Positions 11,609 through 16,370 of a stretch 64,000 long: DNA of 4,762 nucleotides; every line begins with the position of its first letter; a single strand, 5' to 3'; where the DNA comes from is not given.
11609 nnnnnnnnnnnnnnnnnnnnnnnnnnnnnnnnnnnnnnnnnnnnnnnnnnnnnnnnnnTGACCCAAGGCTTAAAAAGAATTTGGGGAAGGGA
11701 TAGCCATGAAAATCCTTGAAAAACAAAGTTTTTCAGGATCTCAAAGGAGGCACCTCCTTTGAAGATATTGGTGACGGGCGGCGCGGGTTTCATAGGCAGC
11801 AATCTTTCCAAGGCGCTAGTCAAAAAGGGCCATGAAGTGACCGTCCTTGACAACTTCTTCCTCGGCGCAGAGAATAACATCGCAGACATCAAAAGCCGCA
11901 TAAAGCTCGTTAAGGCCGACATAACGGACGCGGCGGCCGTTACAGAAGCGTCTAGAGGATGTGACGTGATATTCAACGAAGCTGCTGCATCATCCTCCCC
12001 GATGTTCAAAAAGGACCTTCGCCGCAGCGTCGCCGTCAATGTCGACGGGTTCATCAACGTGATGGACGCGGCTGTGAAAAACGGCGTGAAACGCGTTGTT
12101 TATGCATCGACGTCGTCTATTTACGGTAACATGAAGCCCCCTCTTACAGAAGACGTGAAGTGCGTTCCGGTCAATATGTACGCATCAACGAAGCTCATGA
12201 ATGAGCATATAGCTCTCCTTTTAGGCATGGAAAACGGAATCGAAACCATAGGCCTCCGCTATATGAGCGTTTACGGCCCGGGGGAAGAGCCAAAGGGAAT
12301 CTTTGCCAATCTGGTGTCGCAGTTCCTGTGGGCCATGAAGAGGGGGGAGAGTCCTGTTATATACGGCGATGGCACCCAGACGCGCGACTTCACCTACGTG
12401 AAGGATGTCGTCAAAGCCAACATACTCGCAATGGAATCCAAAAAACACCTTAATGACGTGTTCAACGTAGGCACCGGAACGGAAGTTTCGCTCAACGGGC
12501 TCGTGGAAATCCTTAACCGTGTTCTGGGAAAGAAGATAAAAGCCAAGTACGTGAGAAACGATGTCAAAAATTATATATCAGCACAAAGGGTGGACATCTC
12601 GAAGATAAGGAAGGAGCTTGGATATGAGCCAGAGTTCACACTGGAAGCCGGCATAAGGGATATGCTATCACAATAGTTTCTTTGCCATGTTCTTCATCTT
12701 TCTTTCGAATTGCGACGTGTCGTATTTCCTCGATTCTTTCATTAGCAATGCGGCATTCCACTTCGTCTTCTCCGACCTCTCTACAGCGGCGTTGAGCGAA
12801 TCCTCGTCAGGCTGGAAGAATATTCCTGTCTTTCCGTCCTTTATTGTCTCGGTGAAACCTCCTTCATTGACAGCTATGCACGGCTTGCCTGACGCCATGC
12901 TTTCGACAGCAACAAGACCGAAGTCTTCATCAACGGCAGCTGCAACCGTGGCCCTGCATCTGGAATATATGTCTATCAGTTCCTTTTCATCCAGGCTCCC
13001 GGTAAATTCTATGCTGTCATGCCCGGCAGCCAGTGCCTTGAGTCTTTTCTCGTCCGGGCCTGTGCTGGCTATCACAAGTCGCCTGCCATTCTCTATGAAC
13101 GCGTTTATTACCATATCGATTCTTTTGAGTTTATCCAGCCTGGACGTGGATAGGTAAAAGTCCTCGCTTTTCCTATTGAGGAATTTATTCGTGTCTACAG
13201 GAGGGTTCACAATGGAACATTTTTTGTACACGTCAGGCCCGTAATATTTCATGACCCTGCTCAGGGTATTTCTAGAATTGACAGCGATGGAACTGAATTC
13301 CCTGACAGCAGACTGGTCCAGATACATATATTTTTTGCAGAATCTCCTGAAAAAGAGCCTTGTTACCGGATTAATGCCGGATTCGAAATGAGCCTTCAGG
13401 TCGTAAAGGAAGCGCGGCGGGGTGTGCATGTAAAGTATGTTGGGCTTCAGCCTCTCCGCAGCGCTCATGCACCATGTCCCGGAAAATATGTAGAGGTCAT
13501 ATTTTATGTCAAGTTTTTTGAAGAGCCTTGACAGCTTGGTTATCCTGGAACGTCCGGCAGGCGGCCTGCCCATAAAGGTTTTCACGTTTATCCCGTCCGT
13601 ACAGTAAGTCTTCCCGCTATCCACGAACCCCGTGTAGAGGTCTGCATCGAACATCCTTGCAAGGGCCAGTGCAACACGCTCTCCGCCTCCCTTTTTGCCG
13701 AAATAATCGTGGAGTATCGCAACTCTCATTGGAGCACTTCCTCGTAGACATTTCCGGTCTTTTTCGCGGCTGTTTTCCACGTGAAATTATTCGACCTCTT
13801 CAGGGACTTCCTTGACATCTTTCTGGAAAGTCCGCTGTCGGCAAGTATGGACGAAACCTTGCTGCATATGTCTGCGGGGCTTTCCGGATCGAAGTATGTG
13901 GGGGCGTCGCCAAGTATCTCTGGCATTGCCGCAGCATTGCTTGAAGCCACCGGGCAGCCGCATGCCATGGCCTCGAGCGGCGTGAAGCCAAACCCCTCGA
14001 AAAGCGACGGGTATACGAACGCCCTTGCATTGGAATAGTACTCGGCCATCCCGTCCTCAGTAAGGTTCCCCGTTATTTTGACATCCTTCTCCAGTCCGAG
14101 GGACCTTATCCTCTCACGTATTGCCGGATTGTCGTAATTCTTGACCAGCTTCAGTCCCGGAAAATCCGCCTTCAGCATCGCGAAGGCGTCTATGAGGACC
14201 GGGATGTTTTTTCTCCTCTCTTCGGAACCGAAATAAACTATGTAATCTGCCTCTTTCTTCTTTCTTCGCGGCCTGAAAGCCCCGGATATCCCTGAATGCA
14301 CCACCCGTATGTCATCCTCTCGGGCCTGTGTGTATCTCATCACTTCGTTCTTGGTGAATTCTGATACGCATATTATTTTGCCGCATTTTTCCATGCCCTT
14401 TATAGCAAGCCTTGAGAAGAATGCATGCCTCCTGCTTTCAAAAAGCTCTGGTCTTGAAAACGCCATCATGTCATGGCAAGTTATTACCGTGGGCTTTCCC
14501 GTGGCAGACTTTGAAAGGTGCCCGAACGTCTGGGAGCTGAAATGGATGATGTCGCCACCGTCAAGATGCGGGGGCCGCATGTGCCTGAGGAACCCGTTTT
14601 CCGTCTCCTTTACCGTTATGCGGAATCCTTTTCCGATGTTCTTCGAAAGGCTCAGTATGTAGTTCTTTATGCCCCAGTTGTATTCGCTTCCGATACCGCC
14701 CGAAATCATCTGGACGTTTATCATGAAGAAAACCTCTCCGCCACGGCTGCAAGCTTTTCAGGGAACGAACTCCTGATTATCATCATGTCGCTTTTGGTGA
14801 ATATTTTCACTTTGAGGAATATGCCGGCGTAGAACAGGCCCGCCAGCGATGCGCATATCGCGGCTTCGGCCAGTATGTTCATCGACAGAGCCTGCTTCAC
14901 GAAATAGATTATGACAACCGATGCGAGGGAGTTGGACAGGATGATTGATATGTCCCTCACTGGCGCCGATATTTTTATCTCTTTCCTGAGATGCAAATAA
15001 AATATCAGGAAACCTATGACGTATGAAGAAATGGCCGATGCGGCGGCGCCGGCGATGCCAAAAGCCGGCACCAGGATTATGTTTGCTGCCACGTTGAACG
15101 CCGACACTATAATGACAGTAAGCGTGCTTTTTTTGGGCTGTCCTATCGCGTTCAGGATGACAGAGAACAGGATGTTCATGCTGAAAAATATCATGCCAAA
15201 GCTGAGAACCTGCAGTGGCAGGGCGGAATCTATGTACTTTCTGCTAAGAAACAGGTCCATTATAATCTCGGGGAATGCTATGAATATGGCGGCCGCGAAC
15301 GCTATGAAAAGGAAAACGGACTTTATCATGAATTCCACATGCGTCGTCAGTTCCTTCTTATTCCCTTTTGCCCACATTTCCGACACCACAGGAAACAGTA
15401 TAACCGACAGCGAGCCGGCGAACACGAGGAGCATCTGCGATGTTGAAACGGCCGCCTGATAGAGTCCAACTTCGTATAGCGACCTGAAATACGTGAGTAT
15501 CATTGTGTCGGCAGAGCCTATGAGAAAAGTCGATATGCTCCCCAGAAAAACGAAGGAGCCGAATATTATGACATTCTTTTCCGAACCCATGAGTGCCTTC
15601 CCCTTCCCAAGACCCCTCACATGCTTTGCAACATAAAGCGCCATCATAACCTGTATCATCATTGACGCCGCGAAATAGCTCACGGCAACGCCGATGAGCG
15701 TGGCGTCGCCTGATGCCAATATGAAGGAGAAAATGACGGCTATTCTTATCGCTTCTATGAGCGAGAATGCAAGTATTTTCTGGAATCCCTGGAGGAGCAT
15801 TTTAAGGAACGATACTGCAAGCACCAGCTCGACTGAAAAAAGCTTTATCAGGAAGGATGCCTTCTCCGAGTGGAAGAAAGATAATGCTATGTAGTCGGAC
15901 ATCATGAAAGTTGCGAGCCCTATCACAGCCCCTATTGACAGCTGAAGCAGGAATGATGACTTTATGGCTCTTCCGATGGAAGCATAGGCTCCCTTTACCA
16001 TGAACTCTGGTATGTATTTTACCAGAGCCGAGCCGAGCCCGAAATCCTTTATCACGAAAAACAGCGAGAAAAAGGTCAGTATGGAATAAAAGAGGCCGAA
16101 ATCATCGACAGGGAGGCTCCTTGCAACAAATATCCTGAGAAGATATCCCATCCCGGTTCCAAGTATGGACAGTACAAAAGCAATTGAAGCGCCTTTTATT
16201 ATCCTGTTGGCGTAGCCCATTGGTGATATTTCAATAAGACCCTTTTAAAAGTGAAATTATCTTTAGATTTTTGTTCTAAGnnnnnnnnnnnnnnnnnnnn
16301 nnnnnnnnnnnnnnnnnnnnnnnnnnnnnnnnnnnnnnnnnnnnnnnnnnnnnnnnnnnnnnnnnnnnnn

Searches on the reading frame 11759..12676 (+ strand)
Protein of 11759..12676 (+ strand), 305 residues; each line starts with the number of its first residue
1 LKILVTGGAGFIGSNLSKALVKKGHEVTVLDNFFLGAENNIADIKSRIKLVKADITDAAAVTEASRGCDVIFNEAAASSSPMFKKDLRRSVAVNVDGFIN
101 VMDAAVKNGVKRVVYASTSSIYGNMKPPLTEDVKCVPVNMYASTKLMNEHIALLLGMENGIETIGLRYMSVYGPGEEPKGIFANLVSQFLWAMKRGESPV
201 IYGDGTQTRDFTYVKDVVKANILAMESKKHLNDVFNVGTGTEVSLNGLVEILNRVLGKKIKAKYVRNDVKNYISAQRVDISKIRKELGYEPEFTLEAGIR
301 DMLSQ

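Call 18: search_protein_families(library=ncbifam, proteins=[window:11759-12676:+], max_evalue=1e-10)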
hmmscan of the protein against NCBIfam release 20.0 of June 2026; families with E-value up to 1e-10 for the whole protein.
window:11759-12676:+ (305 aa): 21 families
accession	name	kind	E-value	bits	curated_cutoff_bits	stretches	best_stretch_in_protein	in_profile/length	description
TIGR02197.1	heptose_epim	equivalog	2.5e-51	174.7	274.6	1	3-303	1-310/316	ADP-glyceromanno-heptose 6-epimerase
TIGR01179.1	galE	equivalog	1.4e-44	152.2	262.3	1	2-301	1-320/332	UDP-glucose 4-epimerase GalE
NF011728.1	PRK15181.1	equivalog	2.1e-44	152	760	1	3-303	18-334/348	Vi polysaccharide biosynthesis UDP-N-acetylglucosaminuronic acid C-4 epimerase TviC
TIGR04180.1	EDH_00030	hypoth_equivalog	8.3e-43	146.5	475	1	3-293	1-296/297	NAD-dependent 4,6-dehydratase LegB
TIGR01181.1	dTDP_gluc_dehyt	equivalog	4e-39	134.6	365.1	1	2-301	1-306/321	dTDP-glucose 4,6-dehydratase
NF042422.1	oxyalk_red_OleD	equivalog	1.1e-29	103.9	580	1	1-227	1-217/329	2-alkyl-3-oxoalkanoate reductase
NF008360.0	PRK11150.1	equivalog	5.5e-29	101.3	452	1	3-299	2-299/310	ADP-glyceromanno-heptose 6-epimerase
NF007956.0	PRK10675.1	subfamily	9.3e-25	87.5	394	1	1-301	1-324/338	UDP-glucose 4-epimerase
TIGR03466.1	HpnA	hypoth_equivalog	4.7e-24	84.9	367.65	1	1-296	1-283/327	hopanoid-associated sugar epimerase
NF042423.1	oxyalk_red_Shew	equivalog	1.5e-21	76.8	580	1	2-227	10-223/331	2-alkyl-3-oxoalkanoate reductase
NF008872.0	PRK11908.1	equivalog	5e-21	75.1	294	1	1-258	2-273/349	bifunctional UDP-4-keto-pentose/UDP-xylose synthase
NF047922.1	GDPFucSynFcl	equivalog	4.3e-20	72.4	500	1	2-302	4-297/308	GDP-L-fucose synthase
NF007490.0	PRK10084.1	subfamily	3.2e-19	69.2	649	1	1-302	1-330/361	dTDP-glucose 4,6-dehydratase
NF007582.0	PRK10217.1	equivalog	3e-17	62.8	698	1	2-302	3-327/355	dTDP-glucose 4,6-dehydratase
NF052578.1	StrlDmthSdmBMthl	equivalog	3.2e-17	63.3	600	1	1-259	1-248/328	sterol demethylase protein SdmB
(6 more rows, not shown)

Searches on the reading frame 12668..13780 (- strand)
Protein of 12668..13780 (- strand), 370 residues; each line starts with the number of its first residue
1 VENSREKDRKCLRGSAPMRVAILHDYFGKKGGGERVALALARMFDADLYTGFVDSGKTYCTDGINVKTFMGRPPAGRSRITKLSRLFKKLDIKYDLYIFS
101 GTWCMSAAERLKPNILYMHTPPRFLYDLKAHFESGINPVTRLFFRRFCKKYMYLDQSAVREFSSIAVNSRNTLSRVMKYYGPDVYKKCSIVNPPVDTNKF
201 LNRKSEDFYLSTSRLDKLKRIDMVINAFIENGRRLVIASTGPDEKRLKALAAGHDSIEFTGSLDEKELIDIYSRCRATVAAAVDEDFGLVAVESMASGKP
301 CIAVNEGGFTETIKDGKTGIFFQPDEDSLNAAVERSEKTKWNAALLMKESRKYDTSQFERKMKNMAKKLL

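Call 55: search_protein_families(library=pfam, proteins=[window:12668-13780:-], max_evalue=0.0001)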
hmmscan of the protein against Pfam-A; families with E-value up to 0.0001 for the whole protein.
window:12668-13780:- (370 aa): 4 families
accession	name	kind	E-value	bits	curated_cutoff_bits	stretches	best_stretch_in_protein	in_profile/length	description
PF00534.26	Glycos_transf_1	-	6.2e-27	94.7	26.4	1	199-339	8-158/172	Glycosyl transferases group 1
PF13692.12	Glyco_trans_1_4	-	4.4e-21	76.1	27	1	211-335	6-138/142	Glycosyl transferases group 1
PF20706.3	GT4-conflict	-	2.9e-05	23.7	26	1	263-334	270-335/385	Family 4 Glycosyltransferase in conflict systems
PF13439.12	Glyco_transf_4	-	8.4e-05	23.1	28.5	0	31-198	2-169/170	Glycosyltransferase Family 4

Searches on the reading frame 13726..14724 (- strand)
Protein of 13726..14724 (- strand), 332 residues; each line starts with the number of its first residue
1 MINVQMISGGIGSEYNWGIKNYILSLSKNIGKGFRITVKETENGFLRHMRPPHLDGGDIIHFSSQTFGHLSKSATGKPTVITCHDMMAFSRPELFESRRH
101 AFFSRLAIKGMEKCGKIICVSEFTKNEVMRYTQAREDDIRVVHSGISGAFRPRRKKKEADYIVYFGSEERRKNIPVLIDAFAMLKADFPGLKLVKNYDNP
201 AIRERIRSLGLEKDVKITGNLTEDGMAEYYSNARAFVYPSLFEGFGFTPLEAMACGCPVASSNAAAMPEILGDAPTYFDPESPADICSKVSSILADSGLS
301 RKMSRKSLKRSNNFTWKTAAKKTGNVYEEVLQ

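Call 55: search_protein_families(library=pfam, proteins=[window:13726-14724:-], max_evalue=0.0001)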
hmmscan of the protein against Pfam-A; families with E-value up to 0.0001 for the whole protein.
window:13726-14724:- (332 aa): 5 families
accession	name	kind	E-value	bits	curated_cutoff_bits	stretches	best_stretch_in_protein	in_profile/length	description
PF00534.26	Glycos_transf_1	-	2.8e-28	99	26.4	1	152-307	8-169/172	Glycosyl transferases group 1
PF13692.12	Glyco_trans_1_4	-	1.9e-25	90.2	27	1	161-296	3-142/142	Glycosyl transferases group 1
PF13439.12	Glyco_transf_4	-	2.2e-13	51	28.5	1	58-146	74-166/170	Glycosyltransferase Family 4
PF13524.12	Glyco_trans_1_2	-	6.7e-06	26.5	25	1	210-317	21-136/144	Glycosyl transferase-like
PF20706.3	GT4-conflict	-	1.7e-05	24.4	26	1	224-274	273-323/385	Family 4 Glycosyltransferase in conflict systems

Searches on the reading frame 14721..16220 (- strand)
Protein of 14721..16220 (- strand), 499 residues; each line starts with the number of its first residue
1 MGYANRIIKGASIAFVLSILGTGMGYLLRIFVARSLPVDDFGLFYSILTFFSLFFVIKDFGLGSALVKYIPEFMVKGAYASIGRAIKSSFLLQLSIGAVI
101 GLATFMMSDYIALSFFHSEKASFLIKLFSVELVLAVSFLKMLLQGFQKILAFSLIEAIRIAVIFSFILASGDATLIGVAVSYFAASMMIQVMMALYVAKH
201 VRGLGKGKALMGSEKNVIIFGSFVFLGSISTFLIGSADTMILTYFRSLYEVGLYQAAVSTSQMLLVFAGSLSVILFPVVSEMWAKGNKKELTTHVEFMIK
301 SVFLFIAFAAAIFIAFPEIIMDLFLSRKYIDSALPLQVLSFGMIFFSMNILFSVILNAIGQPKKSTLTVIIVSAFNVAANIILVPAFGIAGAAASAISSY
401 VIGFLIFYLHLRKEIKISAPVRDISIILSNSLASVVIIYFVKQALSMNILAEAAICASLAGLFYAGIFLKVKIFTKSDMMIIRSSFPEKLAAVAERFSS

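Call 16: search_protein_families(library=pfam, proteins=[window:14721-16220:-], max_evalue=0.00001)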
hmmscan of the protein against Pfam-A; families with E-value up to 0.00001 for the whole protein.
window:14721-16220:- (499 aa): 4 families
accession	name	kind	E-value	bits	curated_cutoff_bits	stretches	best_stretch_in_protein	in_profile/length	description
PF01943.22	Polysacc_synt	-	1.1e-24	87.8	28.2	1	8-283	2-274/274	Polysaccharide biosynthesis protein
PF13440.11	Polysacc_synt_3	-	2.3e-17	63.6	23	1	32-332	2-291/293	Polysaccharide biosynthesis protein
PF03023.19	MurJ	-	3.4e-09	36.3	27.4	1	159-439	138-431/451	Lipid II flippase MurJ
PF01554.23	MatE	-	7.6e-08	32.6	24.9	1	225-381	3-160/161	MatE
